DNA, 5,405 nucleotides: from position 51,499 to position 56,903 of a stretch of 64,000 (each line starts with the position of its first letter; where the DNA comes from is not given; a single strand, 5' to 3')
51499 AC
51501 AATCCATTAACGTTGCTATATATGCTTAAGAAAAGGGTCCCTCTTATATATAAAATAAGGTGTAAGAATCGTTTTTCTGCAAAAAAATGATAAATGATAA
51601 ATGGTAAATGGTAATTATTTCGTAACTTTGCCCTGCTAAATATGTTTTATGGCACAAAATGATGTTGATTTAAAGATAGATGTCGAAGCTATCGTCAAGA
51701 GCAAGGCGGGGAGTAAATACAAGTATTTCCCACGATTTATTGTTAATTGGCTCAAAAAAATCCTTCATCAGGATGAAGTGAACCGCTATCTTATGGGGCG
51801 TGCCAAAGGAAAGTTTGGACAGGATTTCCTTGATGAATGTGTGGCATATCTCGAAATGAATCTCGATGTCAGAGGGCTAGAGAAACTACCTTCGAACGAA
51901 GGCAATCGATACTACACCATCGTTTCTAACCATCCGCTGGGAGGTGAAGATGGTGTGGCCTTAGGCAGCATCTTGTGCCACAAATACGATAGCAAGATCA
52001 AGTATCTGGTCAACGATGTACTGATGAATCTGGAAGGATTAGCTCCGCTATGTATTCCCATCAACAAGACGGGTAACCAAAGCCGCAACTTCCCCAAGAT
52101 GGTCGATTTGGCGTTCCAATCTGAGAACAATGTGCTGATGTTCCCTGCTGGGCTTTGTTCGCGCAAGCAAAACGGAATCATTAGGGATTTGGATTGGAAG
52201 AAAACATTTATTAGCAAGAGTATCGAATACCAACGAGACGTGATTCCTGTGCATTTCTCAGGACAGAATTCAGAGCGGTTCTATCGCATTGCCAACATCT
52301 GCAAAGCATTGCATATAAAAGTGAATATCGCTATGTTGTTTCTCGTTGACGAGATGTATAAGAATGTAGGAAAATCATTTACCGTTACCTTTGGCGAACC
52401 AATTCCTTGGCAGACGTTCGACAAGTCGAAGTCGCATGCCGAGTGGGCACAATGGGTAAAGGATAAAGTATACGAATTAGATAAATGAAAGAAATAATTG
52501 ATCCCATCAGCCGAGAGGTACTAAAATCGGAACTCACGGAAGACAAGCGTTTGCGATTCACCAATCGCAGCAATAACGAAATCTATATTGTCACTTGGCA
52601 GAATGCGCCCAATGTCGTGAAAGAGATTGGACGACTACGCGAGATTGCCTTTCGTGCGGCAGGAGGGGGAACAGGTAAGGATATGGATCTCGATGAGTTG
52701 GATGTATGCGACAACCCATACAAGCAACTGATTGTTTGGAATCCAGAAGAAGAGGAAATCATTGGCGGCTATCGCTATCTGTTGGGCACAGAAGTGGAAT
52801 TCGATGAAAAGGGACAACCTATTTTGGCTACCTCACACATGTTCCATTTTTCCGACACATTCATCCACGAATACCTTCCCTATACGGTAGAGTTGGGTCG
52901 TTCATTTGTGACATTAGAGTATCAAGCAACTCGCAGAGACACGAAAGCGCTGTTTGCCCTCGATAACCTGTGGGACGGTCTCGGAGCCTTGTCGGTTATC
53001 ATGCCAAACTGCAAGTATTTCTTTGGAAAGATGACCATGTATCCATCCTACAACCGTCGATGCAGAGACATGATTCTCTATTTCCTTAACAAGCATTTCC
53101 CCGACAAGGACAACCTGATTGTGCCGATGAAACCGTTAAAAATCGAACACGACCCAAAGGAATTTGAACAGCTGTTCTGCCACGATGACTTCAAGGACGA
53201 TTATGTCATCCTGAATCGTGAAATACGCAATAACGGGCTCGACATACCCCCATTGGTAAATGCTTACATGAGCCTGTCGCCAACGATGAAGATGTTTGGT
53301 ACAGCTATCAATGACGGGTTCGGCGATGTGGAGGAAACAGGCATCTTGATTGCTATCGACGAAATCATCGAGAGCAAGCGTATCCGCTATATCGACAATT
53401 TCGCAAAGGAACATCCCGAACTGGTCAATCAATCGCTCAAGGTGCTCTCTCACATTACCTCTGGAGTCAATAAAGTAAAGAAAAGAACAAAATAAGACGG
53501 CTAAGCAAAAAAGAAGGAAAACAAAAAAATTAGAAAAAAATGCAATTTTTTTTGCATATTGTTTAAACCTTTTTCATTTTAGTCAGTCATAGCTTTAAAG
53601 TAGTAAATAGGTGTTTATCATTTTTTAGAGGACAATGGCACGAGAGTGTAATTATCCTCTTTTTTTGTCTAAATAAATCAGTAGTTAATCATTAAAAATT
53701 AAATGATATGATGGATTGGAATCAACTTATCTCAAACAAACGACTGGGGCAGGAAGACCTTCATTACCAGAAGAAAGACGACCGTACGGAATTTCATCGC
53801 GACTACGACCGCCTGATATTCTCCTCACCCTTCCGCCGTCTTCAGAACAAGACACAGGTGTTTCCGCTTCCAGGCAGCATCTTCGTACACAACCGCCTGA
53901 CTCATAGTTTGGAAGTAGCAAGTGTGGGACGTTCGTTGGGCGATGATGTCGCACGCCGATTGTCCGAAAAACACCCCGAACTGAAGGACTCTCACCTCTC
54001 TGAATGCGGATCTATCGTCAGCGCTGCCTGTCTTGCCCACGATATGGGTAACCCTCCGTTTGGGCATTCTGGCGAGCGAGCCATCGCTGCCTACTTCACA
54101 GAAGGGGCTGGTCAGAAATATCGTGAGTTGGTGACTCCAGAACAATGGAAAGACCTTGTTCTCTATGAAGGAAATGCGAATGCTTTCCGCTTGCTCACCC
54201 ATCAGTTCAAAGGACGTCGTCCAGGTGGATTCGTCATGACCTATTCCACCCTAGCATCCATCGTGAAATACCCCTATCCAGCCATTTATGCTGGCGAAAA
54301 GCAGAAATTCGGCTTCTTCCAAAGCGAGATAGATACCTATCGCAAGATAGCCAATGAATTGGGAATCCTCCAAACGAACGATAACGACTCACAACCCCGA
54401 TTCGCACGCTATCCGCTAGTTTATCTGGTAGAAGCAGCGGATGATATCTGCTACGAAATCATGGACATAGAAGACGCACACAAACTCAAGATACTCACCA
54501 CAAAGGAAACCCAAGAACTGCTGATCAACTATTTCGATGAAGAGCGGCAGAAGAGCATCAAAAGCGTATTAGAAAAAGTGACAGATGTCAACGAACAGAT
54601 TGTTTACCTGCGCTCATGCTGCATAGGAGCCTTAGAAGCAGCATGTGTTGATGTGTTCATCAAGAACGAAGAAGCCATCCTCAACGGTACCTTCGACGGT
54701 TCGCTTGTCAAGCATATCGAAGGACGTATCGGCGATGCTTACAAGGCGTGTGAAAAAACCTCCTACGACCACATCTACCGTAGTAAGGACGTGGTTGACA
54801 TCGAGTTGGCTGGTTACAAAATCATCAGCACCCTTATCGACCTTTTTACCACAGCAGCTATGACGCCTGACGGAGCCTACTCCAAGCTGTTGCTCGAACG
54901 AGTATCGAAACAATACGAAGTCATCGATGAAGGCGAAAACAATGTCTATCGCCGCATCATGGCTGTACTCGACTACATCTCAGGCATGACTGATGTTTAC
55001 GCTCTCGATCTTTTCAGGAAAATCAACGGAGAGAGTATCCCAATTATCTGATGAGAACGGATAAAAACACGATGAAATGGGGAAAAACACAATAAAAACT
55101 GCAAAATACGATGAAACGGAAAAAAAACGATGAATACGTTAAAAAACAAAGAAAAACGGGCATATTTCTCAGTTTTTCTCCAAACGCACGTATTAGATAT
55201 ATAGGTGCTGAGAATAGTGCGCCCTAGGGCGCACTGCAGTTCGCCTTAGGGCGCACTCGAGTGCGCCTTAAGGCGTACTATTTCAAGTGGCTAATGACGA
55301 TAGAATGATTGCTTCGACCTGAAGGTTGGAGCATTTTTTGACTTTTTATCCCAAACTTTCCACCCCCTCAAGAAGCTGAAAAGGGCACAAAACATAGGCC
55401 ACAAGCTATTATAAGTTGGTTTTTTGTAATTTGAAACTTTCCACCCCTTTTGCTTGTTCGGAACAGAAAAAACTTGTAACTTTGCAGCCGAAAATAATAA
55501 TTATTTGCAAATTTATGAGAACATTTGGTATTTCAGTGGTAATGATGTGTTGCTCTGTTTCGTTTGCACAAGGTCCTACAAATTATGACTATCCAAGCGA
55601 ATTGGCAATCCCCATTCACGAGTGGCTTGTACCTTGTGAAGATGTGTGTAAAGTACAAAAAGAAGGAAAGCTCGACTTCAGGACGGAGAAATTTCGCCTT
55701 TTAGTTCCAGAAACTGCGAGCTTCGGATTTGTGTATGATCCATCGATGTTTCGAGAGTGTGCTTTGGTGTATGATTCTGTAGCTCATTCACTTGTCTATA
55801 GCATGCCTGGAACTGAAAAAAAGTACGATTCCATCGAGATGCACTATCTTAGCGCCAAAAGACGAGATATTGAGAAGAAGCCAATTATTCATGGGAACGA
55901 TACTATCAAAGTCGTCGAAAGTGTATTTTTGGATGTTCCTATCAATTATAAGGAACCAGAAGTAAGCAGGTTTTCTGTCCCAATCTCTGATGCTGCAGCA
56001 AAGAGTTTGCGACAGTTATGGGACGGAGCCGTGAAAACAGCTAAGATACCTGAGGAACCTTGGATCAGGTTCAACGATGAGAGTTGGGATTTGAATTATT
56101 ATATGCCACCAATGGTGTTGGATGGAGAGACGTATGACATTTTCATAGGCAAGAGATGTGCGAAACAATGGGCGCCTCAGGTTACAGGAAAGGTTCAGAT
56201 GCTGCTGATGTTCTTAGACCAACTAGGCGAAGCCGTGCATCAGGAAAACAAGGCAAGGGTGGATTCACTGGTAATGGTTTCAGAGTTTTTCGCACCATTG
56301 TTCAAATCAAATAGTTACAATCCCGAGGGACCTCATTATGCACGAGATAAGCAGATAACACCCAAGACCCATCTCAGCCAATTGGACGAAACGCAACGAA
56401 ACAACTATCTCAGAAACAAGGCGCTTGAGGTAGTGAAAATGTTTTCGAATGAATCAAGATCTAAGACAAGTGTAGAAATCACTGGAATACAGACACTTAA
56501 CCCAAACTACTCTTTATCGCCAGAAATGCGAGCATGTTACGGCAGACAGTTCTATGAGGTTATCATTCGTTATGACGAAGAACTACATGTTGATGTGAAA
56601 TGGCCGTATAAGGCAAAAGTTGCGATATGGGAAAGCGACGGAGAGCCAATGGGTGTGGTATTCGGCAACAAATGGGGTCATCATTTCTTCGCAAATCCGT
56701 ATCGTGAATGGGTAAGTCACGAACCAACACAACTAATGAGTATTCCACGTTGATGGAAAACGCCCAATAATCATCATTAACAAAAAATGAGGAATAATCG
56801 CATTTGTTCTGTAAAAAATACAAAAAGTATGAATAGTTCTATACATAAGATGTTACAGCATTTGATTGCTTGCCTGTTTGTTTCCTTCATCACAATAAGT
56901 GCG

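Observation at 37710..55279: Perfect 65-bp inverted repeats bracketing a 17.4-kb, nine-gene segment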

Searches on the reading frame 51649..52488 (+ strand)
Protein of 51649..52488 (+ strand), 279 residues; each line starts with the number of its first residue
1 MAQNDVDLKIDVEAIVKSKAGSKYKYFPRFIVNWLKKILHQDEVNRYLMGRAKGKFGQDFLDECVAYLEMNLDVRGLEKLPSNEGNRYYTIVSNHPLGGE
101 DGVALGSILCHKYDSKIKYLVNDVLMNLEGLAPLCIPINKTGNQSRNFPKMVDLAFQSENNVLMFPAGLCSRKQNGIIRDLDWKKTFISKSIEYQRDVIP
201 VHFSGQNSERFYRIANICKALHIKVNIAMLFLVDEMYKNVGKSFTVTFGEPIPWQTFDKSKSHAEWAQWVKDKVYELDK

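Call 8: search_protein_families(library=pfam, proteins=[window:51649-52488:+])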
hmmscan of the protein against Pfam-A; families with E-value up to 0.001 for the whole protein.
window:51649-52488:+ (279 aa): 2 families
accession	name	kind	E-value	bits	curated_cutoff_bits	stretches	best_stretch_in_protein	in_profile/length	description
PF19576.4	Acyltransf_2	-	6.3e-62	209.3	27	1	16-278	3-260/266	Acyltransferase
PF01553.26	Acyltransferase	-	0.00013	22.2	23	1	72-203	2-131/132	Acyltransferase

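Call 54: find_encoding_contigs(protein=window:51649-52488:+, flank=4000, max_places=10)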
Protein window:51649-52488:+ (279 aa): 21 contigs read that carry it; 10 places shown.
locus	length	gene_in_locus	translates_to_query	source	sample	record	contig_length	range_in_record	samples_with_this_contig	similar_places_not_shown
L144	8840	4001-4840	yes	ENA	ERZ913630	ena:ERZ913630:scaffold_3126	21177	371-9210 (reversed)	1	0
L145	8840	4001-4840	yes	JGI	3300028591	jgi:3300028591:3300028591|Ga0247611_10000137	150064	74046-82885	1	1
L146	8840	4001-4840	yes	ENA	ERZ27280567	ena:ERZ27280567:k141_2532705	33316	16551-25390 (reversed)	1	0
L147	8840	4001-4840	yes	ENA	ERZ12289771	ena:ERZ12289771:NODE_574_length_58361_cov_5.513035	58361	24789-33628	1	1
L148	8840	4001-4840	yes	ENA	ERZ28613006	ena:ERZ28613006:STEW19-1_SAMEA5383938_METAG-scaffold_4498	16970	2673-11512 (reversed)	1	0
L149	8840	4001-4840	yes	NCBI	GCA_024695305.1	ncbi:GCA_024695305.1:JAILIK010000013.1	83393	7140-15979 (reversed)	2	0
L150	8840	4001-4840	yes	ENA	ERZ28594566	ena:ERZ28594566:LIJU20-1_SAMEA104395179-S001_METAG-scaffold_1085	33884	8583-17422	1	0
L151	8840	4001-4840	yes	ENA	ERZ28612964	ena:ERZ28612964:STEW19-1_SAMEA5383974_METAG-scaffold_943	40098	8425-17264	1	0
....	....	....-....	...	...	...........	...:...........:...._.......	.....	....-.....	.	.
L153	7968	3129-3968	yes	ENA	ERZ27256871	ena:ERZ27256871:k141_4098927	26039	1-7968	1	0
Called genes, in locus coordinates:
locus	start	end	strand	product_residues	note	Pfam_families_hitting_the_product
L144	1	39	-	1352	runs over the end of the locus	PF07494:Reg_prop (faint), PF07495:Y_Y_Y, PF02518:HATPase_c, PF00072:Response_reg, PF12833:HTH_18, PF00165:HTH_AraC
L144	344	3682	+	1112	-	-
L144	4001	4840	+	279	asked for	PF19576:Acyltransf_2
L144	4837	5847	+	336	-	PF13444:Acetyltransf_5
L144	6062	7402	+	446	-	PF01966:HD (weak), PF13286:HD_assoc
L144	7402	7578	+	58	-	-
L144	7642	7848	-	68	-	-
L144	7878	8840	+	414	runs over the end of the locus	-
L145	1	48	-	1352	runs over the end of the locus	PF07494:Reg_prop (faint), PF07495:Y_Y_Y, PF02518:HATPase_c, PF00072:Response_reg, PF12833:HTH_18, PF00165:HTH_AraC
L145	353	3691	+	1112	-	-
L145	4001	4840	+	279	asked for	PF19576:Acyltransf_2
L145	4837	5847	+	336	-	PF13444:Acetyltransf_5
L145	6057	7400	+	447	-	PF01966:HD (weak), PF13286:HD_assoc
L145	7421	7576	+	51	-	-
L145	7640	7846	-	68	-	-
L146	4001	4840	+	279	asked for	PF19576:Acyltransf_2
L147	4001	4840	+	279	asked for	PF19576:Acyltransf_2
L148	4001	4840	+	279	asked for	PF19576:Acyltransf_2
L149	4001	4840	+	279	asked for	PF19576:Acyltransf_2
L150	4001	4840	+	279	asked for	PF19576:Acyltransf_2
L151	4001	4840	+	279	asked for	PF19576:Acyltransf_2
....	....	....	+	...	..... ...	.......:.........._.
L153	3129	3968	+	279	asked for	PF19576:Acyltransf_2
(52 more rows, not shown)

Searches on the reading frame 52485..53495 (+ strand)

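Call 8: search_protein_families(library=pfam, proteins=[window:52485-53495:+])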
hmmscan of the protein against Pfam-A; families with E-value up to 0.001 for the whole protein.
window:52485-53495:+ (336 aa): 1 family
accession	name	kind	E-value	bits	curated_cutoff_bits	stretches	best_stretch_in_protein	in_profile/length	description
PF13444.12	Acetyltransf_5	-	2.1e-11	44.9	22.4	1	51-150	1-95/102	Acetyltransferase (GNAT) domain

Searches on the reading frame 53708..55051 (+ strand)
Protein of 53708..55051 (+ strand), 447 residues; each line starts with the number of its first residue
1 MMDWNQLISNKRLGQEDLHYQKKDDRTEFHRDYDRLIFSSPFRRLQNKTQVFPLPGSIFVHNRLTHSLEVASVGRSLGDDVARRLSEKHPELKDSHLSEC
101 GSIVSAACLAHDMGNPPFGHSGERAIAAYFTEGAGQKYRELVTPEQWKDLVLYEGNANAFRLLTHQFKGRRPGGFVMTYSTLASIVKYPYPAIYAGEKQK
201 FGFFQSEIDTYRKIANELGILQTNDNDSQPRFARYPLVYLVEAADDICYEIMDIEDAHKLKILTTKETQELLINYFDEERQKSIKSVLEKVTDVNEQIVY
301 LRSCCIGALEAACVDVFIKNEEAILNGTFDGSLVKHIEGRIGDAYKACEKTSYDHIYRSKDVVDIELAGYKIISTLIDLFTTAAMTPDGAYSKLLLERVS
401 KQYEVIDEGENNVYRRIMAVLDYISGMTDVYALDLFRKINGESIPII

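Call 8: search_protein_families(library=pfam, proteins=[window:53708-55051:+])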
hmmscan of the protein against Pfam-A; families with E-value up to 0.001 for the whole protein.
window:53708-55051:+ (447 aa): 2 families
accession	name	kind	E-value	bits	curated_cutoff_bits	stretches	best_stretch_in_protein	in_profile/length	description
PF13286.11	HD_assoc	-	4e-08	34.1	22.2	1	345-437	11-90/91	Phosphohydrolase-associated domain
PF01966.28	HD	-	1.1e-06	29.4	22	1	63-128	1-49/116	HD domain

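Call 11: find_encoding_contigs(protein=window:53708-55051:+, flank=10000, max_places=10)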
Protein window:53708-55051:+ (447 aa): no gene with exactly this product is on record in the collection.

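Call 12: find_homologous_proteins(query=window:53708-55051:+, max_evalue=1e-50)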
Query window:53708-55051:+ (447 aa): 8000 proteins with E <= 1e-50 among 8000 candidates; the best 120 are listed.
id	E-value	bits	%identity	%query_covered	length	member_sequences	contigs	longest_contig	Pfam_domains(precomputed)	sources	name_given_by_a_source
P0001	0.0e+0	1010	99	100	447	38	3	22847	PF13286.12,PF01966.29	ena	-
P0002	2.7e-259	878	86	100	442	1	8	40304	PF13286.12,PF01966.29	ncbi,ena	-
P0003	7.3e-259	877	86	100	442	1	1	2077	PF13286.12,PF01966.29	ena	-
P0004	9.2e-259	877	86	100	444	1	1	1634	PF13286.12,PF01966.29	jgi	-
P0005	1.2e-256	870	85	100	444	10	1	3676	PF13286.12,PF01966.29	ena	-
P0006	7.3e-256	867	84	100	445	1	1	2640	PF13286.12,PF01966.29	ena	-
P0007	8.6e-255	864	84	100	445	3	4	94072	PF01966.29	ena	-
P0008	1.5e-252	856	84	100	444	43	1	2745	PF13286.12,PF01966.29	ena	-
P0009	2.2e-252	856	83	100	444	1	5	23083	PF13286.12,PF01966.29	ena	-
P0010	1.5e-251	853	83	100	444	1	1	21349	PF13286.12,PF01966.29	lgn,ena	-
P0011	1.5e-251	853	83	100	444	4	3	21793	PF13286.12,PF01966.29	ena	-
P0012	7.1e-250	847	83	100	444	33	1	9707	PF13286.12,PF01966.29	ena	-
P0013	3.1e-239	812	80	100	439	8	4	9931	PF13286.12,PF01966.29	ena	-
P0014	5.9e-238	808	80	100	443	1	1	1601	PF01966.29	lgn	-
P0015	1.2e-236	804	79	100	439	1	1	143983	PF13286.12,PF01966.29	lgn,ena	-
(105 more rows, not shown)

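Call 13: find_encoding_contigs(protein=P0001, flank=10000, max_places=10)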
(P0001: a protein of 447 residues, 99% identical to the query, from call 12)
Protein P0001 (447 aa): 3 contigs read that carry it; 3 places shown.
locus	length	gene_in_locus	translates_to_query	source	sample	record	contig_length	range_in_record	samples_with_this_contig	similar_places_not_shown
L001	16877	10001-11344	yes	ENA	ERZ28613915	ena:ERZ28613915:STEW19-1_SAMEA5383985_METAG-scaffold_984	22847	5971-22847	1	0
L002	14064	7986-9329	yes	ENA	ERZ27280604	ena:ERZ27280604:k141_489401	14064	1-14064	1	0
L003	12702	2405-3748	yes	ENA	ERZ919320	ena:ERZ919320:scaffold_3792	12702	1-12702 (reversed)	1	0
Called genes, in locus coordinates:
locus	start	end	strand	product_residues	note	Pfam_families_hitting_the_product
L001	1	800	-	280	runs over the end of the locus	PF00072:Response_reg, PF12833:HTH_18, PF00165:HTH_AraC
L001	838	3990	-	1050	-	-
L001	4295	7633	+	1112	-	-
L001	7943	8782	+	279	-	PF19576:Acyltransf_2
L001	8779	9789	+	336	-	PF13444:Acetyltransf_5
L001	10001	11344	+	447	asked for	PF01966:HD (weak), PF13286:HD_assoc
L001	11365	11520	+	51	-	-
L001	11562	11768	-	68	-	-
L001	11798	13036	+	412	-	-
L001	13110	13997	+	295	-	-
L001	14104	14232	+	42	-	-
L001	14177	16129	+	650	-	PF13292:DXP_synthase_N, PF02779:Transket_pyr, PF02780:Transketolase_C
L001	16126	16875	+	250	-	?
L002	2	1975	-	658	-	?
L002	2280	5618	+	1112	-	-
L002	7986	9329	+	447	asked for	PF01966:HD (weak), PF13286:HD_assoc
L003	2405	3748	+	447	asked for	PF01966:HD (weak), PF13286:HD_assoc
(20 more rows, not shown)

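Call 14: find_encoding_contigs(protein=P0002, flank=10000, max_places=6)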
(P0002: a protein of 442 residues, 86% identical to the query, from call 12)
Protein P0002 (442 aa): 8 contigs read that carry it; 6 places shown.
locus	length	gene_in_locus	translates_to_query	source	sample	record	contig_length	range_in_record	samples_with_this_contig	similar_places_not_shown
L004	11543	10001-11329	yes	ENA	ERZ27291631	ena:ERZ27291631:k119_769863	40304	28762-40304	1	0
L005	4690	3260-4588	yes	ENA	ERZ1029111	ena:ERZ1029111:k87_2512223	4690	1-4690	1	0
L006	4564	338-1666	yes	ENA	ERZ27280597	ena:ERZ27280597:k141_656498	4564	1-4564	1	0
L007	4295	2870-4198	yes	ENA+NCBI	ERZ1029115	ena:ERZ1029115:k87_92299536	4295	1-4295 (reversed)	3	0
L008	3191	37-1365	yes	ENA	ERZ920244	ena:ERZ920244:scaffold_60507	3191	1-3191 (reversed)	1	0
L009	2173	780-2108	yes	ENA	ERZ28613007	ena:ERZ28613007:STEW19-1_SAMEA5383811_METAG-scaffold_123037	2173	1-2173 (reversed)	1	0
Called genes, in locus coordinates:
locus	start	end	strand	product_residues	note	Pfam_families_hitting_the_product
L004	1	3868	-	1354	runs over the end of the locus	PF07494:Reg_prop (faint), PF00780:CNH (faint), PF23775:Beta-prop_RIG_2nd (weak), PF07495:Y_Y_Y, PF02518:HATPase_c, PF00072:Response_reg, PF12833:HTH_18, PF00165:HTH_AraC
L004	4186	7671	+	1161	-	-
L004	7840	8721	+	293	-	PF19576:Acyltransf_2, PF01553:Acyltransferase (faint)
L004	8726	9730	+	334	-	PF13444:Acetyltransf_5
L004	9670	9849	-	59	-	-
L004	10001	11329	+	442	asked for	PF01966:HD (weak), PF13286:HD_assoc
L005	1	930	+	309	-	?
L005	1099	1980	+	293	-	PF19576:Acyltransf_2, PF01553:Acyltransferase (weak)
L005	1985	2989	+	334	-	PF13444:Acetyltransf_5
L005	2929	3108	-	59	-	-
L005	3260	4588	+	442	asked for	PF01966:HD (weak), PF13286:HD_assoc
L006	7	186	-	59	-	-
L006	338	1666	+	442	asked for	PF01966:HD (weak), PF13286:HD_assoc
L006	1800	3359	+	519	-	PF05598:DUF772, PF01609:DDE_Tnp_1, PF13751:DDE_Tnp_1_6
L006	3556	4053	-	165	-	PF03938:OmpH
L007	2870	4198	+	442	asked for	PF01966:HD (weak), PF13286:HD_assoc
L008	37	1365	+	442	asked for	PF01966:HD (weak), PF13286:HD_assoc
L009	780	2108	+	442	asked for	PF01966:HD (weak), PF13286:HD_assoc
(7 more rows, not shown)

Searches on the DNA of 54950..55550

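Call 68: search_rna_families(source=window, start=54950, end=55550, threshold=evalue, max_evalue=1)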
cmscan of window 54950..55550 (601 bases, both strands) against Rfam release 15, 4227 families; matches with E-value up to 1: 4.
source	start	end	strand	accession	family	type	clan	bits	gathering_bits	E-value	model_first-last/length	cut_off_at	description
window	55213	55284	-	RF00964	mir-938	Gene; miRNA;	-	21.9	84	0.073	1-81/81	no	mir-938 microRNA precursor family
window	55239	55278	+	RF04011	mir-8515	Gene; miRNA;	-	20.4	100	0.32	1-92/92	no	mir-8515 microRNA precursor family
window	55241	55275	+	RF04197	mir-9457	Gene; miRNA;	-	18.4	90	0.89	1-68/68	no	mir-9457 microRNA precursor family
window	55218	55255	+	RF04128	MIR8562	Gene; miRNA;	-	18.2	211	0.64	1-242/242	no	MIR8562 microRNA precursor family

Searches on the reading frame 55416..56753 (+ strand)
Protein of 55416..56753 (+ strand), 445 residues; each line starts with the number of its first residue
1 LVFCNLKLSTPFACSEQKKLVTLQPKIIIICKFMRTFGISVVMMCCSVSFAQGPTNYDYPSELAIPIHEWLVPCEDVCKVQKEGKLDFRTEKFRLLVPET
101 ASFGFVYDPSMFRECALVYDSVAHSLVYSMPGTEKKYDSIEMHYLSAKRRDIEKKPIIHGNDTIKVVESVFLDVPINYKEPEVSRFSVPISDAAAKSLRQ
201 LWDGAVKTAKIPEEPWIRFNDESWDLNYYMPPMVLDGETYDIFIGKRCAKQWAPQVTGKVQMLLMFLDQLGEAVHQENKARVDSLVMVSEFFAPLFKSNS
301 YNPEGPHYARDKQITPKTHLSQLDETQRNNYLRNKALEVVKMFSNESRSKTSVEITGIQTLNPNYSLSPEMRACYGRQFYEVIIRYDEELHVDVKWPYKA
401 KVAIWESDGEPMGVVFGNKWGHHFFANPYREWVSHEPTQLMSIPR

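Call 9: search_protein_families(library=pfam, proteins=[window:55416-56753:+])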
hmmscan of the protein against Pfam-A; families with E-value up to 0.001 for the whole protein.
window:55416-56753:+ (445 aa): 0 families

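Call 41: find_encoding_contigs(protein=window:55515-56753:+, flank=3000, max_places=10)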
Protein window:55515-56753:+ (412 aa): 6 contigs read that carry it; 2 places shown.
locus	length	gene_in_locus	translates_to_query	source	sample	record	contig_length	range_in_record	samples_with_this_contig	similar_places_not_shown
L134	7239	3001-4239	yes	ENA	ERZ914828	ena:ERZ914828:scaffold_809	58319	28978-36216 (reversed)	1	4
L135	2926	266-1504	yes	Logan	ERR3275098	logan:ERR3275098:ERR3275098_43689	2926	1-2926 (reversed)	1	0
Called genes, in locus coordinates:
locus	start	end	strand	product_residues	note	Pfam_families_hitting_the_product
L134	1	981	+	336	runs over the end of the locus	PF13444:Acetyltransf_5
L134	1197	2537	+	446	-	PF01966:HD (weak), PF13286:HD_assoc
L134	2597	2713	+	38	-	-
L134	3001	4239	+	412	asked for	-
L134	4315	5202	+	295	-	-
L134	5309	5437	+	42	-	-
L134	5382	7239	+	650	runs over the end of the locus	PF13292:DXP_synthase_N, PF02779:Transket_pyr, PF02780:Transketolase_C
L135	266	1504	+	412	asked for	-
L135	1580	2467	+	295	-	-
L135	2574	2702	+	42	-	-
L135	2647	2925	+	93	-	?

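Call 81: search_protein_families(library=pfam, proteins=[window:55515-56753:+], max_evalue=0.01)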
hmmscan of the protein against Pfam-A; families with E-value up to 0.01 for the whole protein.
window:55515-56753:+ (412 aa): 0 families

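Call 103: search_protein_families(library=ncbifam, proteins=[window:55515-56753:+], max_evalue=0.001)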
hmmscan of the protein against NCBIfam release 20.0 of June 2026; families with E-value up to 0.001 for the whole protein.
window:55515-56753:+ (412 aa): 0 families
